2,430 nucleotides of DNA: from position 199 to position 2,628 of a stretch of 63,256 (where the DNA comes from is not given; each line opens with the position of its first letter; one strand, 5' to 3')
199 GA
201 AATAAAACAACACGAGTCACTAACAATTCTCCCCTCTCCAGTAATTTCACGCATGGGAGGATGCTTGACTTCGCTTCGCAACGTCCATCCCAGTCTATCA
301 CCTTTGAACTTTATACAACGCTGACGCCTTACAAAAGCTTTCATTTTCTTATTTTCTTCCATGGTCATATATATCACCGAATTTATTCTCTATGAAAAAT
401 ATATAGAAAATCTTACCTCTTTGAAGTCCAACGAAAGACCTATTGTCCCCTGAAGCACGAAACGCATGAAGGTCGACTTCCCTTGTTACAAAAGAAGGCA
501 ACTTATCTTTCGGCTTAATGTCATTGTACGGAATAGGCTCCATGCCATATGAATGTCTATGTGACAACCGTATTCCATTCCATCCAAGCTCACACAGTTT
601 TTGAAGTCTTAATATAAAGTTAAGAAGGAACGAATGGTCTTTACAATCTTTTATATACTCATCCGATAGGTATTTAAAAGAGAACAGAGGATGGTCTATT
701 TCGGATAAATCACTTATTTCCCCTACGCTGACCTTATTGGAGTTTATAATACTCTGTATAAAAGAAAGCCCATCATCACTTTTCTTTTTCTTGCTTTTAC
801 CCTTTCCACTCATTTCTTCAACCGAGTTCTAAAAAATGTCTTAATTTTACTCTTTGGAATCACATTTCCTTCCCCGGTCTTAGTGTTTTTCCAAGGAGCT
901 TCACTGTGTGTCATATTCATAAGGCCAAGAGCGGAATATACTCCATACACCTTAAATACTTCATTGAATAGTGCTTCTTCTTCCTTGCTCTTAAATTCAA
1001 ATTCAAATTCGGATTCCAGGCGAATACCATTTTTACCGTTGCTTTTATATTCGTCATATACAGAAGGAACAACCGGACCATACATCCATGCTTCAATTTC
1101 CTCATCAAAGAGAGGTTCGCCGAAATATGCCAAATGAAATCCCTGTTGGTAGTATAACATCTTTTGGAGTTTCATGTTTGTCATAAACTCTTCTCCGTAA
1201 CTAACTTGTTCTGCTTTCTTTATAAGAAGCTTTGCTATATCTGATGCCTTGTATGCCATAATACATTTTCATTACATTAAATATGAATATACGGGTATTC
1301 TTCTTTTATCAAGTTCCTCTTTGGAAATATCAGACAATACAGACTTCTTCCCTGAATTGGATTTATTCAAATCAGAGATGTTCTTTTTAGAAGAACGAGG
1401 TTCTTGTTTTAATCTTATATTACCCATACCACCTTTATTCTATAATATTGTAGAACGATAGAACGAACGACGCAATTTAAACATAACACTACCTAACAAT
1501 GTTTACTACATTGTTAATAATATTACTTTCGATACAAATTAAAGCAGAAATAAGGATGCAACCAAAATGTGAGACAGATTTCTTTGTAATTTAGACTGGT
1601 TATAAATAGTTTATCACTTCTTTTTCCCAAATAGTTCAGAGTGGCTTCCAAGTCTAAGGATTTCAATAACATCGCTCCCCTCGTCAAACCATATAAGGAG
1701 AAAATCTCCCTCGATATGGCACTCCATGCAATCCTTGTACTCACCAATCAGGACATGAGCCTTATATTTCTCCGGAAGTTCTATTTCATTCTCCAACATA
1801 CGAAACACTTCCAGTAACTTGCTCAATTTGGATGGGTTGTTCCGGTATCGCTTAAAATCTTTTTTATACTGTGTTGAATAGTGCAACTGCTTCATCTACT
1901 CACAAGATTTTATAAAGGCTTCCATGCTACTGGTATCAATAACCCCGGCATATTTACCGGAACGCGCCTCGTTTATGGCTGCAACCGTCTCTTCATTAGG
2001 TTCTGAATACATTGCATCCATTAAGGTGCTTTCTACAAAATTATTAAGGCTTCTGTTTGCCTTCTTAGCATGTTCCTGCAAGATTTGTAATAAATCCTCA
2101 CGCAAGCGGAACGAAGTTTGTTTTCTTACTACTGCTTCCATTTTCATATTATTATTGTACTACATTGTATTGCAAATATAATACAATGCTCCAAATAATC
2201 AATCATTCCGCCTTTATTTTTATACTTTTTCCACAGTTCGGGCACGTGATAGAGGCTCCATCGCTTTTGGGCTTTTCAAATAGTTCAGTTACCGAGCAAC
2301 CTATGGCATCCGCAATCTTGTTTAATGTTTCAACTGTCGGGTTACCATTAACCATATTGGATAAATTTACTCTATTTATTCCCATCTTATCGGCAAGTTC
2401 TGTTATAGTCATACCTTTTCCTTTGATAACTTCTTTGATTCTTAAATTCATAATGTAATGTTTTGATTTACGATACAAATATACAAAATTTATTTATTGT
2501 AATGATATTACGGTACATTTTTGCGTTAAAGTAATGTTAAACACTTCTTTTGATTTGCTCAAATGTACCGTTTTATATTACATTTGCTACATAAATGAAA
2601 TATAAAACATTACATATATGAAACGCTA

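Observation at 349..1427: Panacea (DUF4065) antitoxin paired with an unassigned 154-aa partner, possibly a new toxin family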

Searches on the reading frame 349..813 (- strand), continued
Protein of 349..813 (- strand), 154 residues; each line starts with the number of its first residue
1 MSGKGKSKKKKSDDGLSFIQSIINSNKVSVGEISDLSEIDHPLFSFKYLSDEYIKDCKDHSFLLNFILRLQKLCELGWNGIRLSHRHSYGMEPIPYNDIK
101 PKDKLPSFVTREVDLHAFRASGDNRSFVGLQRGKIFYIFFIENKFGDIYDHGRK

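Call 81: find_encoding_contigs(protein=P0312, flank=2500, max_places=2)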
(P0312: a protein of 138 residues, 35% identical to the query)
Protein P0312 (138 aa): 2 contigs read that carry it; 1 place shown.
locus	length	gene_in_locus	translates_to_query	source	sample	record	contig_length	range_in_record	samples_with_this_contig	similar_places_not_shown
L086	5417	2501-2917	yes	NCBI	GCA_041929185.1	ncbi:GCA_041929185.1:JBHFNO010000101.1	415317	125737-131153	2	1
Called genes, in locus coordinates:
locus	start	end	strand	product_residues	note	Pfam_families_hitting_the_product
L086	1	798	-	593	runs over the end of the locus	PF09587:PGA_cap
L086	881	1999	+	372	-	PF01073:3Beta_HSD (weak), PF01370:Epimerase, PF02719:Polysacc_synt_2, PF04321:RmlD_sub_bind (weak), PF07993:NAD_binding_4, PF16363:GDP_Man_Dehyd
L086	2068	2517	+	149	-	PF13274:SocA_Panacea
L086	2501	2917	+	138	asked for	-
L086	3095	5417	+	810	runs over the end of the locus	-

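Call 87: search_dna_similar(query=window:349-813:-, collection=phages, mode=protein, max_evalue=0.01, max_rows=40)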
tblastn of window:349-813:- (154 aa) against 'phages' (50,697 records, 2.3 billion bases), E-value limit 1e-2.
Records with a match: 12; places in all: 12; records where one place covers at least 80% of the query: 0.
Best place of each record, by identity: <60% 12.
By first word of the organism name: Pseudomonas 7; Escherichia 3; Salmonella 2.
By host as written in the record: Pseudomonas aeruginosa 7; Salmonella serovar Haardt 2; Escherichia coli 1; Escherichia coli K88 cvcc83902 1; Escherichia coli APEC DE205B 1.
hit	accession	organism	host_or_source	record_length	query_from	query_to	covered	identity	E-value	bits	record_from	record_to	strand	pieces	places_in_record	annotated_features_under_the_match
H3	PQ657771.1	Escherichia phage EC.P3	Escherichia coli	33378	42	151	71%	35.5%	6e-11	65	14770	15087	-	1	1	hypothetical protein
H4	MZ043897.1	Escherichia phage E212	Escherichia coli K88 cvcc83902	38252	42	151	71%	35.5%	6e-11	65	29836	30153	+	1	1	hypothetical protein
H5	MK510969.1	Pseudomonas phage vB_Pae_CF60a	Pseudomonas aeruginosa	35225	38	152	75%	33.9%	5e-11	65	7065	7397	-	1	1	hypothetical protein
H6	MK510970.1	Pseudomonas phage vB_Pae_CF67a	Pseudomonas aeruginosa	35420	38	152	75%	33.9%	5e-11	65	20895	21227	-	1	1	hypothetical protein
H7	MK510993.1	Pseudomonas phage vB_Pae_BR201a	Pseudomonas aeruginosa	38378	38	152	75%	33.9%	5e-11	65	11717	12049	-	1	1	hypothetical protein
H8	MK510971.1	Pseudomonas phage vB_Pae_CF79a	Pseudomonas aeruginosa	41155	38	152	75%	33.9%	5e-11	65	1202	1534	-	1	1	hypothetical protein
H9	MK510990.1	Pseudomonas phage vB_Pae_BR133a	Pseudomonas aeruginosa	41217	38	152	75%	33.9%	5e-11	65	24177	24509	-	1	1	hypothetical protein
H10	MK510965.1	Pseudomonas phage vB_Pae_CF34a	Pseudomonas aeruginosa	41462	38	152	75%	33.9%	5e-11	65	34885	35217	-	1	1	hypothetical protein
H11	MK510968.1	Pseudomonas phage vB_Pae_CF55b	Pseudomonas aeruginosa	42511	38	152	75%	33.9%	5e-11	65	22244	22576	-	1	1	hypothetical protein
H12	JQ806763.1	Salmonella phage vB_SemP_Emek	Salmonella serovar Haardt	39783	37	151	75%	33.1%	3e-5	48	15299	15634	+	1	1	hypothetical protein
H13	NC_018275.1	Salmonella phage vB_SemP_Emek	Salmonella serovar Haardt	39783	37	151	75%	33.1%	3e-5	48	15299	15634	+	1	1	hypothetical protein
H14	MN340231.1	Escherichia phage phiv205-1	Escherichia coli APEC DE205B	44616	37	151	75%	33.1%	3e-5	48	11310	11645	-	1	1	hypothetical protein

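Call 88: get_annotated_region(hit=H13, flank=2000)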
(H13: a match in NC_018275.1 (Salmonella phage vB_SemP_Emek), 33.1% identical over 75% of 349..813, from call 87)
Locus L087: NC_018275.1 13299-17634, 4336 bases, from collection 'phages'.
description: Salmonella phage vB_SemP_Emek, complete genome.
organism: Salmonella phage vB_SemP_Emek (NCBI taxid 1168548)
taxonomy: Viruses; Duplodnaviria; Heunggongvirae; Uroviricota; Caudoviricetes; Lederbergvirus
host: Salmonella serovar Haardt; source: sewage; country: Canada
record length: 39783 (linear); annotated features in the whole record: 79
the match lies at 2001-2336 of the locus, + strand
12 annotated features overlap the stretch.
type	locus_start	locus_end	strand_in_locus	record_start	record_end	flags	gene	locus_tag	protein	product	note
CDS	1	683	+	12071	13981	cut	-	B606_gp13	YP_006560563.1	DNA transfer protein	similar to N-terminus of YP_516199.1 phage DNA transfer protein [Sodalis phage phiSG1] and C-terminus of YP_063718.1 ...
CDS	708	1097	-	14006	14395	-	-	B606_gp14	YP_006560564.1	hypothetical protein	similar to NP_958214.1 gene 38 protein [Enterobacteria phage Sf6]; orf129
CDS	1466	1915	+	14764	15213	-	-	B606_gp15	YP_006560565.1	DUF4065 domain-containing protein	orf149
CDS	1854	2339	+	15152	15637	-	-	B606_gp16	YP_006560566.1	hypothetical protein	orf161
regulatory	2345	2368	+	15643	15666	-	-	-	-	terminator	rho-independent terminator; discovered using MFOLD 3.2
CDS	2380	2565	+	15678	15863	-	-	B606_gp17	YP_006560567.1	hypothetical protein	orf61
CDS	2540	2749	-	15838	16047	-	-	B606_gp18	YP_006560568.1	hypothetical protein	orf69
CDS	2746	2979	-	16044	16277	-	-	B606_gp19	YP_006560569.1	hypothetical protein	orf77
CDS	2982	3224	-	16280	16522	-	mnt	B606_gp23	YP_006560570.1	partition protein ATPase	similar to N-terminus of NP_059641.1 Mnt [Enterobacteria phage P22]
CDS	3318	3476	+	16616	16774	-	arc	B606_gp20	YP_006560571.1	Arc-like repressor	similar to NP_059642.1 Arc [Enterobacteria phage P22]; motifs: pfam03869; transcriptional repressor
CDS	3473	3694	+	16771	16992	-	-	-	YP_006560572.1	hypothetical protein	orf73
CDS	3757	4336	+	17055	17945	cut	ant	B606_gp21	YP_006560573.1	KilA-N domain-containing protein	similar to C-terminus of NP_059643.1 Ant [Enterobacteria phage P22] (Defective?); motifs: COG3561, phage anti-repressor ...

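Call 89: get_annotated_region(hit=H5, flank=2000)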
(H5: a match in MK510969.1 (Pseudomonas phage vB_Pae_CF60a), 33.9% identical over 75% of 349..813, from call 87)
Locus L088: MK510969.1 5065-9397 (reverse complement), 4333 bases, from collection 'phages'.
description: Pseudomonas phage vB_Pae_CF60a, partial genome.
organism: Pseudomonas phage vB_Pae_CF60a (NCBI taxid 2563581)
taxonomy: Viruses; Duplodnaviria; Heunggongvirae; Uroviricota; Caudoviricetes
host: Pseudomonas aeruginosa; source: lung of cystic fibrosis patients; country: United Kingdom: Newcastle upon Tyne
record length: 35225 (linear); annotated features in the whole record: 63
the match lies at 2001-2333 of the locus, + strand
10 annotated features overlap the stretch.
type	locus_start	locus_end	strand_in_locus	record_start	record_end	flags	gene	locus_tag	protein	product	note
CDS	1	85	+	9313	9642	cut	-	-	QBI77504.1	hypothetical protein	-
CDS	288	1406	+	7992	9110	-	-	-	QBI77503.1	putative transposase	-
CDS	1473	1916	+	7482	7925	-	-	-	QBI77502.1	hypothetical protein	prophage ps3 protein 01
CDS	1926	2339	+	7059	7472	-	-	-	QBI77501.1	hypothetical protein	-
CDS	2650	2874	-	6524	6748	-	-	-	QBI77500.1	hypothetical protein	-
CDS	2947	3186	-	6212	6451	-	-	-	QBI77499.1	hypothetical protein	-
CDS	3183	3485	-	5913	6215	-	-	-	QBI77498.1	hypothetical protein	FIG00958463: hypothetical protein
CDS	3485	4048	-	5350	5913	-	-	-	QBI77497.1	hypothetical protein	-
CDS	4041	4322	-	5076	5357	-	-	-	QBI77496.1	hypothetical protein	FIG00956286: hypothetical protein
CDS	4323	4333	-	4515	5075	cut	-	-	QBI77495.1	hypothetical protein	FIG00965686: hypothetical protein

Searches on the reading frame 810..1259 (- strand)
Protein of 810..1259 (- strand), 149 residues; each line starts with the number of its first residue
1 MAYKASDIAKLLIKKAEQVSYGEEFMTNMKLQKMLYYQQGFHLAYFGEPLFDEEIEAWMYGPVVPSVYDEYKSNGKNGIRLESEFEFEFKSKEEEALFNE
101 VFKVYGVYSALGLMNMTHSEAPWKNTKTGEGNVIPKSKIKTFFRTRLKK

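Call 3: search_protein_families(library=pfam, proteins=[window:810-1259:-], max_evalue=1)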
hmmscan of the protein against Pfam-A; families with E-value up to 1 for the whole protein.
window:810-1259:- (149 aa): 4 families
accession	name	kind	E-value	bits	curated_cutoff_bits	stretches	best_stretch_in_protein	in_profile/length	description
PF13274.11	SocA_Panacea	-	1.3e-22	81.3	25.7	1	31-124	1-113/113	Antitoxin SocA-like, Panacea domain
PF17292.8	POB3_N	-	0.054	14.4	23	1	109-142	12-45/93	POB3-like N-terminal PH domain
PF21407.2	SduA_N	-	0.2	12.2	27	0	3-31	65-93/102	Shedu protein SduA, N-terminal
PF16998.10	17kDa_Anti_2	-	0.2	11.9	26.6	1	105-134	38-67/116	17 kDa outer membrane surface antigen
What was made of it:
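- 810..1259 (-): panA: a 149-aa standalone Panacea (DUF4065) protein with no N-terminal accessory domain; the putative antitoxin. Pfam PF13274 scores 81.3 bits against a cutoff of 25.7, covering residues 31-124 (call 3).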

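Call 5: search_protein_families(library=padloc, proteins=[window:810-1259:-], max_evalue=1)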
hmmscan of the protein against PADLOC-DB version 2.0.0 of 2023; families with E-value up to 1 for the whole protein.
window:810-1259:- (149 aa): 0 families

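Call 6: search_protein_families(library=ncbifam, proteins=[window:810-1259:-], max_evalue=1)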
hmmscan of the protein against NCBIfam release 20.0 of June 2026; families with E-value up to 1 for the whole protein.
window:810-1259:- (149 aa): 2 families
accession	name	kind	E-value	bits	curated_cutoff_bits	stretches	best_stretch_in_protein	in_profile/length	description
NF047745.1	SocA_antitoxin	equivalog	5.9e-20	71.7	190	1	7-124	5-130/176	type VI toxin-antitoxin system SocA family antitoxin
TIGR00465.1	ilvC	equivalog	0.042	12.8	226.15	1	4-72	59-128/314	ketol-acid reductoisomerase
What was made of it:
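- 810..1259 (-): NCBIfam SocA_antitoxin scores 71.7 bits against a cutoff of 190, so this is not a SocA orthologue (call 6).
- On SocAB (type VI TA): NF047745 scores 71.7 bits against a cutoff of 190 (call 6)
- Closest known: SocAB of Caulobacter crescentus. Different: PanA here falls far below the SocA equivalog cutoff (71.7 against 190 bits, call 6).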

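Call 7: search_protein_families(library=phrogs, proteins=[window:810-1259:-], max_evalue=1)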
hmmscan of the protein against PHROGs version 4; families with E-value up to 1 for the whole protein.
window:810-1259:- (149 aa): 2 families
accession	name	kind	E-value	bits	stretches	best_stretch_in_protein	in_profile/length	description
phrog_1281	-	unknown function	2.3e-46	158.9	1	1-147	6-154/195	-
phrog_10390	-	unknown function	3.3e-38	132.9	1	3-146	149-294/299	-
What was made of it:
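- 810..1259 (-): The match to phrog_1281 is 2e-46 (call 7).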

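Call 22: list_cluster_members(proteins=[P0017, P0025, P0041, P0043, P0046, P0052, P0056, P0057, window:349-813:-, window:810-1259:-])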
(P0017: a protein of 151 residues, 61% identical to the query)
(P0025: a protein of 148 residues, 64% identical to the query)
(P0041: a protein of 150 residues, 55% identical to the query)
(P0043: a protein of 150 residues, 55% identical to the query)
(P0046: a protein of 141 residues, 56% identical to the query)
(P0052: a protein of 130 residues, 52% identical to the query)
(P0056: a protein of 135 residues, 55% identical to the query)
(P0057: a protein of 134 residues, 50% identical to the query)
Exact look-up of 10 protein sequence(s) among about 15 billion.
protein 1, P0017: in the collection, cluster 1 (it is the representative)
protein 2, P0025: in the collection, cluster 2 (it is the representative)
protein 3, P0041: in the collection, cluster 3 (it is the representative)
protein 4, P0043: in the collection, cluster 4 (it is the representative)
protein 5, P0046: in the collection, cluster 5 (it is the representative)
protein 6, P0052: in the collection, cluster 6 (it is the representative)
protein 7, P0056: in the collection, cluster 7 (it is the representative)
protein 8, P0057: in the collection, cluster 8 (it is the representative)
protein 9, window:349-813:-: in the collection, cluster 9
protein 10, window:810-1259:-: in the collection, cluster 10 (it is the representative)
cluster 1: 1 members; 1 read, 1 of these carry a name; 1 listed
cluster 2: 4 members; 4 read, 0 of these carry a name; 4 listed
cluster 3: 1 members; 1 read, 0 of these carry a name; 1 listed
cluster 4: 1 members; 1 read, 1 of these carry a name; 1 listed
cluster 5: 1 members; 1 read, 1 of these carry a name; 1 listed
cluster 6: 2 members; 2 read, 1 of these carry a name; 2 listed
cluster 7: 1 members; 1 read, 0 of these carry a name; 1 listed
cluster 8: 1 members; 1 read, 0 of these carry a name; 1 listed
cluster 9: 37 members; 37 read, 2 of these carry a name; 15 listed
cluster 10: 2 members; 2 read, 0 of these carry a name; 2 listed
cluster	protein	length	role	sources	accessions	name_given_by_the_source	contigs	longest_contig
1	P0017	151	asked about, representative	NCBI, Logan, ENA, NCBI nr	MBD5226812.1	MAG: hypothetical protein HDS67_01975 [Bacteroidales bacterium] | hypothetical protein [Bacteroidales bacterium]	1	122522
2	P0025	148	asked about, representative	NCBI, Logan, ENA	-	-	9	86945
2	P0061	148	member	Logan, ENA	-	-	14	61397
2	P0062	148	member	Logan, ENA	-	-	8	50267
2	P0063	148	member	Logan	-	-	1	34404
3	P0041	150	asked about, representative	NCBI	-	-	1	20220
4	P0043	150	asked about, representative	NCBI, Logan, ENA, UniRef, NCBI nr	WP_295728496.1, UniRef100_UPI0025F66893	hypothetical protein [uncultured Muribaculum sp.] | hypothetical protein n=1 Tax=uncultured Muribaculum sp. TaxID=1918613 RepID=UPI0025F66893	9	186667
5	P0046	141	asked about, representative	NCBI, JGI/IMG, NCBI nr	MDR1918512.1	MAG: hypothetical protein LBQ65_02565 [Tannerellaceae bacterium] | hypothetical protein | hypothetical protein [Tannerellaceae bacterium]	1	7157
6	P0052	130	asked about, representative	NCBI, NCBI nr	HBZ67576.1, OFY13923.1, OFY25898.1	MAG TPA: hypothetical protein DEO70_12130 [Bacteroidales bacterium] | MAG: hypothetical protein A2X11_10120 [Bacteroidetes bacterium GWE2_42_24]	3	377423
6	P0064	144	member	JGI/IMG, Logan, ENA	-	-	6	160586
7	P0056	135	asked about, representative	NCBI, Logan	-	-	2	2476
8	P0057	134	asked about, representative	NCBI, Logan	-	-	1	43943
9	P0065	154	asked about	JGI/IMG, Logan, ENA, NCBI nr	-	-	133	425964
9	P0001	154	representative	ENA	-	-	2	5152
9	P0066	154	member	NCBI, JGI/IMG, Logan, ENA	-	hypothetical protein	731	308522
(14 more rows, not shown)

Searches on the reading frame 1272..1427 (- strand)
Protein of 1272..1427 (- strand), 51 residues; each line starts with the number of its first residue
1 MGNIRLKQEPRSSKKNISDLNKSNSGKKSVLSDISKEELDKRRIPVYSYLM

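Call 3: search_protein_families(library=pfam, proteins=[window:1272-1427:-], max_evalue=1)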
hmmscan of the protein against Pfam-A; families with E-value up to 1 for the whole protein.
window:1272-1427:- (51 aa): 0 families

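Call 5: search_protein_families(library=padloc, proteins=[window:1272-1427:-], max_evalue=1)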
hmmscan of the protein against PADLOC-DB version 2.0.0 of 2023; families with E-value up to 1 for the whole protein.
window:1272-1427:- (51 aa): 1 family
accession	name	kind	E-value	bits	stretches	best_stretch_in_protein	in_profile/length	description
PDLC00805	Cyclase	-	0.0079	13.7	1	7-51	173-217/314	oligonucleotide-cyclase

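Call 6: search_protein_families(library=ncbifam, proteins=[window:1272-1427:-], max_evalue=1)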
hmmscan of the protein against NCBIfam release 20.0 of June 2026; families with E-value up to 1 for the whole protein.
window:1272-1427:- (51 aa): 0 families

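Call 7: search_protein_families(library=phrogs, proteins=[window:1272-1427:-], max_evalue=1)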
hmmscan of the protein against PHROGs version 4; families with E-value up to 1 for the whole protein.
window:1272-1427:- (51 aa): 0 families

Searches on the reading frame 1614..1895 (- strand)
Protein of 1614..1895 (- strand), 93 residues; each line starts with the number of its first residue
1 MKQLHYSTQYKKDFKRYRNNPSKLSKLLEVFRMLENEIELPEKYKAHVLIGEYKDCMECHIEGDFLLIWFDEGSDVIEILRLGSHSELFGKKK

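Call 3: search_protein_families(library=pfam, proteins=[window:1614-1895:-], max_evalue=1)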
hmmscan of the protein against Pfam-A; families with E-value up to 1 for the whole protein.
window:1614-1895:- (93 aa): 3 families
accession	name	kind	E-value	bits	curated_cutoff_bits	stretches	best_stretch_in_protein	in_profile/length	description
PF15738.11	YafQ_toxin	-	2.1e-28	98.9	30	1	3-90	2-88/88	Bacterial toxin of type II toxin-antitoxin system, YafQ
PF05016.21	ParE_toxin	-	1.3e-05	26.1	23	1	6-88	3-88/89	ParE toxin of type II toxin-antitoxin system, parDE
PF18160.6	SLATT_5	-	0.13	12.1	29.5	1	3-58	81-135/192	SMODS and SLOG-associating 2TM effector domain family 5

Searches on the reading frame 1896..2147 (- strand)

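Call 3: search_protein_families(library=pfam, proteins=[window:1896-2147:-], max_evalue=1)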
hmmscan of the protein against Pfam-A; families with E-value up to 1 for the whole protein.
window:1896-2147:- (83 aa): 10 families
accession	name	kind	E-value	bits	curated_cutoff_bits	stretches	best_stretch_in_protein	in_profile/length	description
PF06152.16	Phage_min_cap2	-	0.00057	19.4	26.3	1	7-59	100-155/366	Phage minor capsid protein 2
PF05534.18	HicB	-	0.0026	18.1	21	1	12-42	21-51/51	HicB family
PF01402.27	RHH_1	-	0.0057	17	20.5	1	11-38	2-29/39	Ribbon-helix-helix protein, copG family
PF13467.12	RHH_4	-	0.024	15.1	25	1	9-40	11-42/67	Ribbon-helix-helix domain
PF19807.5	DUF6290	-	0.036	14.7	27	1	11-80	4-70/72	Family of unknown function (DUF6290)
PF21983.2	NikA-like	-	0.042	14.4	27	1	9-45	5-41/72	Mobilization protein NikA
PF19891.5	DUF6364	-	0.052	14.5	27.3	1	14-58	8-49/70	Family of unknown function (DUF6364)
PF10787.14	YfmQ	-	0.09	12.9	22.9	1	29-67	57-95/133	Uncharacterised protein from bacillus cereus group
PF04221.18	RelB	-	0.091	13.1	22.4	1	44-76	47-76/82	RelB antitoxin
PF22513.2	FitA-like_RHH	-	0.49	10.9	27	1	16-45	9-38/39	Antitoxin FitA-like, ribbon-helix-helix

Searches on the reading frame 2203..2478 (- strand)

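Call 3: search_protein_families(library=pfam, proteins=[window:2203-2478:-], max_evalue=1)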
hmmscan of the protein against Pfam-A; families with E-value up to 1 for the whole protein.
window:2203-2478:- (91 aa): 27 families (the best 25 are shown)
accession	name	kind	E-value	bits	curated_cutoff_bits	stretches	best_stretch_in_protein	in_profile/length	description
PF13443.12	HTH_26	-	9.9e-14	51.8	22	1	13-68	1-59/63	Cro/C1-type HTH DNA-binding domain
PF01381.28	HTH_3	-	1.7e-12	47.6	23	1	14-66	1-55/55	Helix-turn-helix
PF12844.13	HTH_19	-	3.5e-07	30.5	30.2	1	13-69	3-61/64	Helix-turn-helix domain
PF13693.12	HTH_35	-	3.6e-05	24.1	25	1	14-67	7-59/75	Winged helix-turn-helix DNA-binding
PF13744.12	HTH_37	-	0.00017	21.8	27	1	13-63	22-75/80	Helix-turn-helix domain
PF01047.28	MarR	-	0.0019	18.5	24.6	1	22-43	17-38/59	MarR family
PF13560.12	HTH_31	-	0.0039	17.9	27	1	21-65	13-60/64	Helix-turn-helix domain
PF04760.21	IF2_N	-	0.004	17.3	25.3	0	21-34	2-15/53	Translation initiation factor IF-2, N-terminal region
PF12802.13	MarR_2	-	0.015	15.9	27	1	20-44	17-42/61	MarR family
PF12840.13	HTH_20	-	0.015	15.7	27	1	18-40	13-36/51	Helix-turn-helix domain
PF21716.3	dnstrm_HI1420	-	0.019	15.2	27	1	14-63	37-86/90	Probable addiction module antidote protein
PF05225.22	HTH_psq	-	0.02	15.1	20.4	1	14-50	9-44/45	helix-turn-helix, Psq domain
PF13248.11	Zn_ribbon_3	-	0.029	14.3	27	1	77-87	3-13/26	zinc-ribbon domain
PF06892.16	Phage_CP76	-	0.037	14.4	26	1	17-53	10-51/146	Phage regulatory protein CII (CP76)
PF07754.17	HVO_2753_ZBP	-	0.041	14.1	33.2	1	69-86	9-26/46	Small zinc finger protein HVO_2753-like, Zn-binding pocket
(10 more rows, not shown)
